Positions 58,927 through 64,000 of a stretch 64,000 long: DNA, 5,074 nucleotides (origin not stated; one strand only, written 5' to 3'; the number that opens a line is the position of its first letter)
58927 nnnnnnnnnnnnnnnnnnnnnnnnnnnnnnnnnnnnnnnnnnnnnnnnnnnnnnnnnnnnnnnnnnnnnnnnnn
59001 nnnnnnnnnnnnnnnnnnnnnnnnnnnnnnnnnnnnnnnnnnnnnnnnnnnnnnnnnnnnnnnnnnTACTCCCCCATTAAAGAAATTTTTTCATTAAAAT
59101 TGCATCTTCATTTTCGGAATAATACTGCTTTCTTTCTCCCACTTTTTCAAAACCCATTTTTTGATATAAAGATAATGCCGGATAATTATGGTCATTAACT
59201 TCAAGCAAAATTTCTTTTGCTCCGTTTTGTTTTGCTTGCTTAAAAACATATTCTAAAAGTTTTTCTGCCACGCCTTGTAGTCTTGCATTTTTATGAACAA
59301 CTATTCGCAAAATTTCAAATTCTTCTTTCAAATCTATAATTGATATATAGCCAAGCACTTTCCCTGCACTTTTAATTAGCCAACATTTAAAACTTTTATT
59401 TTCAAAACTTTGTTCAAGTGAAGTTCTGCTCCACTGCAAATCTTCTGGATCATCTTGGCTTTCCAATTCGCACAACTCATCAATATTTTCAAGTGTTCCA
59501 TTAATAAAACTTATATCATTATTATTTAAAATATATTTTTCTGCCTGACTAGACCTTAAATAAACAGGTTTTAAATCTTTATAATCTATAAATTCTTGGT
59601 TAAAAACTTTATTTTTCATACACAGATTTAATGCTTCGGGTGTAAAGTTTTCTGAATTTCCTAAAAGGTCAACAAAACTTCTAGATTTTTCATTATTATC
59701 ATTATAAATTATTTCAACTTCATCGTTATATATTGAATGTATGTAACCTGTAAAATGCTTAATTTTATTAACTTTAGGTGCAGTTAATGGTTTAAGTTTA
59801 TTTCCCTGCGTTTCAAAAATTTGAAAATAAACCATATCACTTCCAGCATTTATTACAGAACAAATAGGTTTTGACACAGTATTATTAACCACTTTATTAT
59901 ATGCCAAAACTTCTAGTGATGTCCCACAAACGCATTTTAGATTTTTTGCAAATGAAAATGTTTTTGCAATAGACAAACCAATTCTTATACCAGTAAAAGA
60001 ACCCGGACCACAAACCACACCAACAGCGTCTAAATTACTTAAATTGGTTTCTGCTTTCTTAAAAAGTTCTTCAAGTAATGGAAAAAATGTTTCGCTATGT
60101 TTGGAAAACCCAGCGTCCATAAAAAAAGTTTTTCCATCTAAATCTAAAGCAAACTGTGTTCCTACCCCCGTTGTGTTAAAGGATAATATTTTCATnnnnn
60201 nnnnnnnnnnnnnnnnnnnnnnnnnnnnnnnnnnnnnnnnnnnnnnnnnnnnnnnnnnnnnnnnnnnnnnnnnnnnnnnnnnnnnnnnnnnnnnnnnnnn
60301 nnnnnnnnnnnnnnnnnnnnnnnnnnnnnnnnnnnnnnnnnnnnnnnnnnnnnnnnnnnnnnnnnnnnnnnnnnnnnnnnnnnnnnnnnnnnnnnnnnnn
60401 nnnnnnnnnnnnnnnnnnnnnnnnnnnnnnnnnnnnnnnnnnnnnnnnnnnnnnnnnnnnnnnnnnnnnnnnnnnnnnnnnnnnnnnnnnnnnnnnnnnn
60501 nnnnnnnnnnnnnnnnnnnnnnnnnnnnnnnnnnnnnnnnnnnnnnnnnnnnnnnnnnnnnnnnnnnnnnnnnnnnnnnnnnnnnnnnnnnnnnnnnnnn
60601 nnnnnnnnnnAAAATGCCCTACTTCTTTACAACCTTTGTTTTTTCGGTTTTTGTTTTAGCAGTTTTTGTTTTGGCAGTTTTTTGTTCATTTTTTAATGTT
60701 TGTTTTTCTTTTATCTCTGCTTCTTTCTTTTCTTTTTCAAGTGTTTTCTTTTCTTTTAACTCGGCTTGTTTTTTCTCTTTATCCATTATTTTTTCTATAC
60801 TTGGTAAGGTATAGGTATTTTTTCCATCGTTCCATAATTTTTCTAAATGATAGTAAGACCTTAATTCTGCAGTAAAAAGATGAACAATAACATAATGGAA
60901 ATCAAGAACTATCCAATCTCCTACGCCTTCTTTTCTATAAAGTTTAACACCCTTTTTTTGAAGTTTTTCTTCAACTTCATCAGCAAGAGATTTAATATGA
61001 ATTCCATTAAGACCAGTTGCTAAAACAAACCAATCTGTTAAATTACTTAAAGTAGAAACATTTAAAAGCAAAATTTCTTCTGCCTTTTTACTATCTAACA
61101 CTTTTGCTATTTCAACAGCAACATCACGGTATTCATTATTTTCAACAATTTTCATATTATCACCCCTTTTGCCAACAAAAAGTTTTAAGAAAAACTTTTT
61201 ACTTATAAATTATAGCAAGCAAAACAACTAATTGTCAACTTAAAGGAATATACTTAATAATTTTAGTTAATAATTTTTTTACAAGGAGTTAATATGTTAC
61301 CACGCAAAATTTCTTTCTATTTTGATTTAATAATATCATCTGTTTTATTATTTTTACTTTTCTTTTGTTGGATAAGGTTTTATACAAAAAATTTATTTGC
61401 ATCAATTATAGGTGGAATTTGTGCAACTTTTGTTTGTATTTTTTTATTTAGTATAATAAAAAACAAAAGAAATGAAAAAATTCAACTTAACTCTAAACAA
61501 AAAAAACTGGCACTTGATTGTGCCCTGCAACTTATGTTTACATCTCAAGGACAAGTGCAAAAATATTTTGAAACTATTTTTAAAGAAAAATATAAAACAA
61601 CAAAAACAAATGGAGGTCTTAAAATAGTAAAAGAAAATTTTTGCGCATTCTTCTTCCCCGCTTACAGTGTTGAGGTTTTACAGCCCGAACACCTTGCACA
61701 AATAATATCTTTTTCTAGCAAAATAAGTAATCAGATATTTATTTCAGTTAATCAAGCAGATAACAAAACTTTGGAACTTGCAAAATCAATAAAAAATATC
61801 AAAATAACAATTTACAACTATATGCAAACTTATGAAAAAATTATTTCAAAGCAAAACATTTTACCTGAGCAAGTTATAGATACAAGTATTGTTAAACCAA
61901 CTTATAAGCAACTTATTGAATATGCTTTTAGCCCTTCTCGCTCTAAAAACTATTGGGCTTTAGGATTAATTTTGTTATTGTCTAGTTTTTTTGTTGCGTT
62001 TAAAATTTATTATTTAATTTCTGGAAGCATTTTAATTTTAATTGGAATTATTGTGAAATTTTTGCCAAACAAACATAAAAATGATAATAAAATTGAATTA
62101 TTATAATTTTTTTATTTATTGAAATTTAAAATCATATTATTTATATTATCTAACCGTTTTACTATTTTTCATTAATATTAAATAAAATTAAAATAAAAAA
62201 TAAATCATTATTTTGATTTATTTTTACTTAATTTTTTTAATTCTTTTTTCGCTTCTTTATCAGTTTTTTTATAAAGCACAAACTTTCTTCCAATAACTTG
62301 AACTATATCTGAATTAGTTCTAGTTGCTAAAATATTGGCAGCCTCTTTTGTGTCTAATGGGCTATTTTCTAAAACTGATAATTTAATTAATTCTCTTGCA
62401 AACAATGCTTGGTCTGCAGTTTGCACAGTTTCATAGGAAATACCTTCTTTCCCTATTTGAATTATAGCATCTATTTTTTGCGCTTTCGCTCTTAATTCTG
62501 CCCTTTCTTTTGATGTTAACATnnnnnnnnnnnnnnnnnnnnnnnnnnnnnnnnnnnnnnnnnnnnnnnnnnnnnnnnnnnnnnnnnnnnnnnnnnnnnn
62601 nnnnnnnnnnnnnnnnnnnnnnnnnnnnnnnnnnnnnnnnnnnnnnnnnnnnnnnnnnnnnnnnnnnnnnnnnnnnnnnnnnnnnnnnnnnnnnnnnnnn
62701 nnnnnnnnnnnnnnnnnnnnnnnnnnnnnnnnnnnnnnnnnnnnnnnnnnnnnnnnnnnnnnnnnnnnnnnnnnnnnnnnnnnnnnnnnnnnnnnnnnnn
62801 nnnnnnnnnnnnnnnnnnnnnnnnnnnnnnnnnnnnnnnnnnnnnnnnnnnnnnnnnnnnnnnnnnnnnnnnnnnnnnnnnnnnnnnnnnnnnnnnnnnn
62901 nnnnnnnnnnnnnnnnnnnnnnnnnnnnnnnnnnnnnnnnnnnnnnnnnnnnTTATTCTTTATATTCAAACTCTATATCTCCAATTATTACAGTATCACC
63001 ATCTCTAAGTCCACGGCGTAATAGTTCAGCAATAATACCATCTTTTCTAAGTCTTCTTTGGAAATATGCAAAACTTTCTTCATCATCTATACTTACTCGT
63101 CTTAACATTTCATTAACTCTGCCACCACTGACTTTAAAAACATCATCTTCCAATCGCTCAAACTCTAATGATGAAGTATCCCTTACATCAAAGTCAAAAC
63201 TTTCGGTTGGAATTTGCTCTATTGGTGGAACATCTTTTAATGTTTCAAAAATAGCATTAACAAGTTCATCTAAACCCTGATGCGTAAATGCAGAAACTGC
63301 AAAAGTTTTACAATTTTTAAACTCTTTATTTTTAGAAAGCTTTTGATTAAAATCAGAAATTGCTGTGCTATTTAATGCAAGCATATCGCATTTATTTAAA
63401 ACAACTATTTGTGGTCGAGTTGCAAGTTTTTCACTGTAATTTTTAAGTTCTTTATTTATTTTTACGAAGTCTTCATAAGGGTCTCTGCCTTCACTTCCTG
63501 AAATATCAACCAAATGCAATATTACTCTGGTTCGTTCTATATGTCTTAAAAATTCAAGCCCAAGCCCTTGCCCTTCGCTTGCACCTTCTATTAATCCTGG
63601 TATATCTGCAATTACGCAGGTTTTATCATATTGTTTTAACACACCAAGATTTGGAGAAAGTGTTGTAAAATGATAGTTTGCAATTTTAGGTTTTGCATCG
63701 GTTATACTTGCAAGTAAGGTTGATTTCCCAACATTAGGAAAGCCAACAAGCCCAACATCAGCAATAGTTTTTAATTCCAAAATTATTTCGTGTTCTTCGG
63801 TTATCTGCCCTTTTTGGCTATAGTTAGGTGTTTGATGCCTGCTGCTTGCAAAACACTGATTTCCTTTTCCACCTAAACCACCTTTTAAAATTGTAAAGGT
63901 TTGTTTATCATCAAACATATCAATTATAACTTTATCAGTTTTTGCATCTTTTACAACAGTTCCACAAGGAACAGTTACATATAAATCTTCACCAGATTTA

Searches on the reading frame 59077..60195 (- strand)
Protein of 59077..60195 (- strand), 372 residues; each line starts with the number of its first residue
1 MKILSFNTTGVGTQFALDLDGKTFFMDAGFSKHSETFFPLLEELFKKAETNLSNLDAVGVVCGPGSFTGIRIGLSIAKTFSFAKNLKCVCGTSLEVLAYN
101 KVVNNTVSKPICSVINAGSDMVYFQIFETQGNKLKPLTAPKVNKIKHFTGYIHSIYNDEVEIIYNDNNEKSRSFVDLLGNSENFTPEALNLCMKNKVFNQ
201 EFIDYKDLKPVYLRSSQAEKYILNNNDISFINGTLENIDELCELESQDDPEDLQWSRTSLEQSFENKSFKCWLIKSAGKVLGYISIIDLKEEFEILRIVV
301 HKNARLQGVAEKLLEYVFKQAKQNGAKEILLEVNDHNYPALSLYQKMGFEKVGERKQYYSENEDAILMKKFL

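Call 46: search_protein_families(library=pfam, proteins=[window:59077-60195:-], max_evalue=0.001)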
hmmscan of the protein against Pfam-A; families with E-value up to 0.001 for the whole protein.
window:59077-60195:- (372 aa): 9 families
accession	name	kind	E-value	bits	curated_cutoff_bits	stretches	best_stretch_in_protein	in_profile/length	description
PF00814.31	TsaD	-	4e-24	86.2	24.8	1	32-151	28-150/264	tRNA N6-adenosine threonylcarbamoyltransferase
PF00583.31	Acetyltransf_1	-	2.7e-18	66.8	20.7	1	240-349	3-116/116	Acetyltransferase (GNAT) family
PF13673.13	Acetyltransf_10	-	4.8e-16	59.3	23.6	1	256-356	18-114/128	Acetyltransferase (GNAT) domain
PF13508.13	Acetyltransf_7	-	2.1e-14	54.1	27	1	269-351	3-84/84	Acetyltransferase (GNAT) domain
PF13420.13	Acetyltransf_4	-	3.5e-06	27.6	24.3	1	223-364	4-149/155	Acetyltransferase (GNAT) domain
PF13302.13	Acetyltransf_3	-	1.3e-05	26.3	25.4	1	252-350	37-138/138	Acetyltransferase (GNAT) domain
PF08445.16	FR47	-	2e-05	25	22.1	1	294-355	23-81/86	FR47-like protein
PF18014.7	Acetyltransf_18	-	5.8e-05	23.3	22.7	0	262-357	19-107/124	Acetyltransferase (GNAT) domain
PF21926.2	FeeM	-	0.00012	22.4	27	1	294-369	82-156/158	N-acyl amino acid synthase FeeM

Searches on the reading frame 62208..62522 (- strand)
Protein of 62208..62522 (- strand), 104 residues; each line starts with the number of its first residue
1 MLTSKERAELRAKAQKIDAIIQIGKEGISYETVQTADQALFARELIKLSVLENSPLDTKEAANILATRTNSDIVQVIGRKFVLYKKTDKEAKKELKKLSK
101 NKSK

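Call 93: find_encoding_contigs(protein=window:62208-62522:-, flank=3000, max_places=10)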
Protein window:62208-62522:- (104 aa): 17 contigs read that carry it; 10 places shown.
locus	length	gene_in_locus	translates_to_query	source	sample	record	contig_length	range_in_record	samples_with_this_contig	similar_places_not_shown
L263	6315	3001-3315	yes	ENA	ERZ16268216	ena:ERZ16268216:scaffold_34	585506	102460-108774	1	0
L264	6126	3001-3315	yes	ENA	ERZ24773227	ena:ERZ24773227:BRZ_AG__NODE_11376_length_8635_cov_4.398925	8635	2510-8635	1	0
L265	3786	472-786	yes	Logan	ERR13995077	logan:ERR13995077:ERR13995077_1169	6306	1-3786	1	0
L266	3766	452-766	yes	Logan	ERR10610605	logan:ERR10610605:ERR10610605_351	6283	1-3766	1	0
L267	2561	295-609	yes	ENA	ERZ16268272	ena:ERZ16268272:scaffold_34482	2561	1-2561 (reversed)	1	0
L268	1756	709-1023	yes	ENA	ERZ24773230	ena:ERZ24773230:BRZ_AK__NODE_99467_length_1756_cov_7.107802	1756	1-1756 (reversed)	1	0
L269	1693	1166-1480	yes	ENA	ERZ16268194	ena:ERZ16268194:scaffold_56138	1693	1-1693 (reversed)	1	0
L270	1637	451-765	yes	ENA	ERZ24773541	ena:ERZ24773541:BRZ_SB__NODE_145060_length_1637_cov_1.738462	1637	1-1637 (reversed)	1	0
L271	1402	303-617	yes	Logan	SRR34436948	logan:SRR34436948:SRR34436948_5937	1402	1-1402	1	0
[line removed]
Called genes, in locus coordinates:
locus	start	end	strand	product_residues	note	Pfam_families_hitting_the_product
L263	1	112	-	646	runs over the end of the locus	PF00485:PRK (weak)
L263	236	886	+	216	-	PF00730:HhH-GPD, PF00633:HHH (weak), PF10576:EndIII_4Fe-2S (weak)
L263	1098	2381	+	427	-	PF01018:GTP1_OBG, PF00009:GTP_EFTU (faint), PF01926:MMR_HSR1, PF02421:FeoB_N, PF09269:DUF1967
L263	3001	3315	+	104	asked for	PF01985:CRS1_YhbY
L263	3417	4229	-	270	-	-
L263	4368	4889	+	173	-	PF02410:RsfS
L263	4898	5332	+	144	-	PF02367:TsaE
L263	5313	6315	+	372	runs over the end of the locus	PF00814:TsaD, PF08445:FR47 (faint), PF13420:Acetyltransf_4 (weak), PF00583:Acetyltransf_1, PF13673:Acetyltransf_10, PF13508:Acetyltransf_7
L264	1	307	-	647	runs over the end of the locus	PF00485:PRK (weak)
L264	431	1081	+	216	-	PF00730:HhH-GPD, PF00633:HHH (weak), PF10576:EndIII_4Fe-2S (weak)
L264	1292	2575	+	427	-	PF01018:GTP1_OBG, PF00009:GTP_EFTU (faint), PF01926:MMR_HSR1, PF02421:FeoB_N, PF09269:DUF1967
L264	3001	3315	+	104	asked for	PF01985:CRS1_YhbY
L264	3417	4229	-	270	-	-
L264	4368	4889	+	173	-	PF02410:RsfS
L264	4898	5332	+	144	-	PF02367:TsaE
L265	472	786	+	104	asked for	PF01985:CRS1_YhbY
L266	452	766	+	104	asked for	PF01985:CRS1_YhbY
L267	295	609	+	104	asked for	PF01985:CRS1_YhbY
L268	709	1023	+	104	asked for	PF01985:CRS1_YhbY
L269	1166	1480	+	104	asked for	PF01985:CRS1_YhbY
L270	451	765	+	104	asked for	PF01985:CRS1_YhbY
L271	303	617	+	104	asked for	PF01985:CRS1_YhbY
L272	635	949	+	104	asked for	PF01985:CRS1_YhbY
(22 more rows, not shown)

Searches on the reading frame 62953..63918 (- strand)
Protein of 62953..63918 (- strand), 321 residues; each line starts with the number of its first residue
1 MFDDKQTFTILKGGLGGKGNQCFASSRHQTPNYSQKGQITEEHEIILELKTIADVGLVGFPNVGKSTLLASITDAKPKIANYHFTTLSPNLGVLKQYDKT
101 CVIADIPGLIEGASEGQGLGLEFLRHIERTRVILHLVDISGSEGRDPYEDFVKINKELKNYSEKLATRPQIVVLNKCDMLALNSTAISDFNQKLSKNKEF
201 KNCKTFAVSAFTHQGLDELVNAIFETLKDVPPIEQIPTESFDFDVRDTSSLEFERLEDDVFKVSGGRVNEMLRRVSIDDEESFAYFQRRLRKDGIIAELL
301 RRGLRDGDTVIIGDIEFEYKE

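Call 46: search_protein_families(library=pfam, proteins=[window:62953-63918:-], max_evalue=0.001)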
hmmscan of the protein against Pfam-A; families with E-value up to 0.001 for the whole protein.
window:62953-63918:- (321 aa): 8 families
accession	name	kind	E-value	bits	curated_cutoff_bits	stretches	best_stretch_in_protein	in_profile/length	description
PF01926.29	MMR_HSR1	-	6.7e-28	97.5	21.9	1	54-176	1-113/113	50S ribosome-binding GTPase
PF09269.16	DUF1967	-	9.2e-21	74.1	27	1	256-319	7-70/70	Domain of unknown function (DUF1967)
PF02421.24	FeoB_N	-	1.2e-13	51.3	27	1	55-223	3-156/156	Ferrous iron transport protein B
PF01018.28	GTP1_OBG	-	1.7e-10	41.1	27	1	3-51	107-155/155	GTP1/OBG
PF00009.33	GTP_EFTU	-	5.3e-07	29.8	26.5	1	166-228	121-187/188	Elongation factor Tu GTP binding domain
PF03029.23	ATP_bind_1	-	0.00047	20.5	27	0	93-235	85-216/240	Conserved hypothetical ATP binding protein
PF16897.10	MMR_HSR1_Xtn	-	0.00055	20.3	35.2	0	169-228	57-105/106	C-terminal region of MMR_HSR1 domain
PF03308.22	MeaB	-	0.00062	19.3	23.1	0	170-227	174-235/273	Methylmalonyl Co-A mutase-associated GTPase MeaB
